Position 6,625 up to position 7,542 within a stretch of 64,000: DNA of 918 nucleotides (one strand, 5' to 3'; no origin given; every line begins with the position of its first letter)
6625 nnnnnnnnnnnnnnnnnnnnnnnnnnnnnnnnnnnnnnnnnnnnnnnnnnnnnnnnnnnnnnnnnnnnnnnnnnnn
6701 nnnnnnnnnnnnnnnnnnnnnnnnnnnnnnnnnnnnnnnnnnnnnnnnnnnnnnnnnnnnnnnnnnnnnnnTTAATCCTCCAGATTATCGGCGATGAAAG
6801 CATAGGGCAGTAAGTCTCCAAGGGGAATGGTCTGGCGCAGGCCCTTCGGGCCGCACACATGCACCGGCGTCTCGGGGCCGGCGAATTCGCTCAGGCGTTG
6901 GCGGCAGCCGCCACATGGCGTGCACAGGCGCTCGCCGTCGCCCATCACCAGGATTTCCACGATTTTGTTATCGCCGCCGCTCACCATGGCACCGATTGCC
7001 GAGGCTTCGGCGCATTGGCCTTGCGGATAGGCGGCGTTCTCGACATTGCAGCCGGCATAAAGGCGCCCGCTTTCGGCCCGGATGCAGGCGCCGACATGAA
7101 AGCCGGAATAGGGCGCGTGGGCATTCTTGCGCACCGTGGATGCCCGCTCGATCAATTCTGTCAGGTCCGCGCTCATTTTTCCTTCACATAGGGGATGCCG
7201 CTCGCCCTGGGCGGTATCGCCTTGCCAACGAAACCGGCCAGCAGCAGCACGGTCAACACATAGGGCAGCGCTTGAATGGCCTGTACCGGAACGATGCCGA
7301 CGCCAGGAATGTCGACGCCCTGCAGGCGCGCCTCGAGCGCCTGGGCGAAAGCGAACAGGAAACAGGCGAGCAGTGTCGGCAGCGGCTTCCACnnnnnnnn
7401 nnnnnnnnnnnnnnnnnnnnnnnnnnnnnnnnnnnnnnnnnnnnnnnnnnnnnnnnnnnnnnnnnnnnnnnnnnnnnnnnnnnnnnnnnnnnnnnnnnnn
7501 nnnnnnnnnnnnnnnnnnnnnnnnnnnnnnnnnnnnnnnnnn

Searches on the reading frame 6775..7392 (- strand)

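Call 56: search_protein_families(library=pfam, proteins=[window:6775-7392:-], max_evalue=0.00001)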
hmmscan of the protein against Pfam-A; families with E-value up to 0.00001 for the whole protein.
window:6775-7392:- (206 aa): 2 families
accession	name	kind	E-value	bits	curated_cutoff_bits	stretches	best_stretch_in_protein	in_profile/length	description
PF00383.29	dCMP_cyt_deam_1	-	2.8e-14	53.3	25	1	78-172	5-95/102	Cytidine and deoxycytidylate deaminase zinc-binding region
PF08211.18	dCMP_cyt_deam_2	-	4.1e-08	33.9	25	1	77-141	41-106/130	Cytidine and deoxycytidylate deaminase zinc-binding region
